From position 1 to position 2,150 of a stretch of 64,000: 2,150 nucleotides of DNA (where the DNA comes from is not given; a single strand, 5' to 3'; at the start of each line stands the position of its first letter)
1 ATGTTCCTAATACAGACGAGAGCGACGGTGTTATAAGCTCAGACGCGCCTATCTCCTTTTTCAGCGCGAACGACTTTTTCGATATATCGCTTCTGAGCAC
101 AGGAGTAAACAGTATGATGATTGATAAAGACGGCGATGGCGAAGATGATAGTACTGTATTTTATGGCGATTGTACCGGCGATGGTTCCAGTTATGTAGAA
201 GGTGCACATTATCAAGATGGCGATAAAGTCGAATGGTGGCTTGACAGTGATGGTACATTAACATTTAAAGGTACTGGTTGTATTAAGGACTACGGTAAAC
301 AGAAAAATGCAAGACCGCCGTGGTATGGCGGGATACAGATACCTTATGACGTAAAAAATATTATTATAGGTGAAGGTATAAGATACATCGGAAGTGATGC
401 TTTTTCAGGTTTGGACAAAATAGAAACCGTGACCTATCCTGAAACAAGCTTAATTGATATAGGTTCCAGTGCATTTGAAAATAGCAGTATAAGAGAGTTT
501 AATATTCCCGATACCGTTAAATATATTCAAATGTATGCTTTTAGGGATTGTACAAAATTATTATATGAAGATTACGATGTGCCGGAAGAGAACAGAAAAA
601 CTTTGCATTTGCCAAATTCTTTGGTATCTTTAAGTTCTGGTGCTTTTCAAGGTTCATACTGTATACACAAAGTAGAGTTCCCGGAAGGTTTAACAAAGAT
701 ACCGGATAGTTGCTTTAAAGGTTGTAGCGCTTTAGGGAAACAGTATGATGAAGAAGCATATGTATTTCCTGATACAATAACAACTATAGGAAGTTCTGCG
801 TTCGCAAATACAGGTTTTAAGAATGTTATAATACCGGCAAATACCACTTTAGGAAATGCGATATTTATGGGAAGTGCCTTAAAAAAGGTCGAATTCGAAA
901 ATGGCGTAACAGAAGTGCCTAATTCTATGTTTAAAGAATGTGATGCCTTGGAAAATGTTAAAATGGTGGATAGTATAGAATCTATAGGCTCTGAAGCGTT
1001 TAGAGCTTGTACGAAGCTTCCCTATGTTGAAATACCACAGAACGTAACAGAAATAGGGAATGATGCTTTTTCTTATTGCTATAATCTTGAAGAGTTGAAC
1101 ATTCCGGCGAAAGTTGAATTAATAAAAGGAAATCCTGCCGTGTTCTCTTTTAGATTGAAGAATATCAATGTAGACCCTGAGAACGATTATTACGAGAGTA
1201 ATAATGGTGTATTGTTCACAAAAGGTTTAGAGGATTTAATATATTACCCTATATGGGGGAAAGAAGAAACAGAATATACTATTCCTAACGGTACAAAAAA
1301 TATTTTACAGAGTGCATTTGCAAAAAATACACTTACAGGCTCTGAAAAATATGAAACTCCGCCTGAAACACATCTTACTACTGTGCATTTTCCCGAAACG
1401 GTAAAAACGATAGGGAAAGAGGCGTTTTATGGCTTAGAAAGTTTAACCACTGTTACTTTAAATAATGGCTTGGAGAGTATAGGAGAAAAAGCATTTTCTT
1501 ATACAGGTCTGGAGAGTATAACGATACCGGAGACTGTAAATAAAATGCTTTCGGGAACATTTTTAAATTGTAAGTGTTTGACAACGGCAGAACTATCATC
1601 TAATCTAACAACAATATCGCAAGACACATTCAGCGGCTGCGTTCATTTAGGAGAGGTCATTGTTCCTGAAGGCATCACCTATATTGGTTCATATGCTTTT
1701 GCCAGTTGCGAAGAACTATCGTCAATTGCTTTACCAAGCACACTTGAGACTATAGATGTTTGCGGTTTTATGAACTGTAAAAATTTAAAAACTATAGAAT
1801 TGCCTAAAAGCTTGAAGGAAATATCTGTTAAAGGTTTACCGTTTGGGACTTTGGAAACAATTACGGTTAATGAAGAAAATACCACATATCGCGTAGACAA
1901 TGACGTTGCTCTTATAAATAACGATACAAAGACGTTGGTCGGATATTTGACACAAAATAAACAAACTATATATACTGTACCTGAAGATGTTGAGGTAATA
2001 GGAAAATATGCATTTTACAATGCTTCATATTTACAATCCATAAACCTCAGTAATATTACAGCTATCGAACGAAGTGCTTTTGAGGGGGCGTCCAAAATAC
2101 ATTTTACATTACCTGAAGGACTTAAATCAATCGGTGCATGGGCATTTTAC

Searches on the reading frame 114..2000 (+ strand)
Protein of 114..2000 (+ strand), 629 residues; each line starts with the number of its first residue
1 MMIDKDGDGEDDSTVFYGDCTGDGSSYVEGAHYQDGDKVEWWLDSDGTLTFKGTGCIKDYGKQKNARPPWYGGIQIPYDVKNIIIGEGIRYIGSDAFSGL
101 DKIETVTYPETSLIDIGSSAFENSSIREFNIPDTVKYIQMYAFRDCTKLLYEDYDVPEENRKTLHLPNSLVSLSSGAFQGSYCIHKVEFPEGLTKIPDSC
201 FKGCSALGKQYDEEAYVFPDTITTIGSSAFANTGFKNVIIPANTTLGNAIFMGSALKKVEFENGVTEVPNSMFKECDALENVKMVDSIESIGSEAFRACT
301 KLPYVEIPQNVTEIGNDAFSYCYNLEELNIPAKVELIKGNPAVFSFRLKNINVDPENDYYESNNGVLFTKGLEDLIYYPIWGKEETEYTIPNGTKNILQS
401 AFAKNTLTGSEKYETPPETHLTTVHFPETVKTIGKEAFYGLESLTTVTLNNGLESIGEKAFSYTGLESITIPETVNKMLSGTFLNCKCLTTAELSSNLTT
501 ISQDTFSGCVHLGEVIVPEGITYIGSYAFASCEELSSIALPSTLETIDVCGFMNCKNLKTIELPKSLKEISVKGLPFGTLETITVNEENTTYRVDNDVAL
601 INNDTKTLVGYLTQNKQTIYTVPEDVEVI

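Call 95: search_protein_families(library=pfam, proteins=[window:114-2000:+], max_evalue=0.001)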
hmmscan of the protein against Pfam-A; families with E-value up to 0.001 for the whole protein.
window:114-2000:+ (629 aa): 3 families
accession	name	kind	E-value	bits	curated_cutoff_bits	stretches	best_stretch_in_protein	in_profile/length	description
PF13306.12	LRR_5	-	9.1e-98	323.4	27.7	5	419-535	11-126/127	BspA type Leucine rich repeat region (6 copies)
PF13855.12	LRR_8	-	4.2e-12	46.1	27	0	481-512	19-51/61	Leucine rich repeat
PF23952.1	LRR_EndoS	-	6.4e-05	23.6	27.9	0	540-586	43-90/116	Endo-beta-N-acetylglucosaminidase EndoS LRR domain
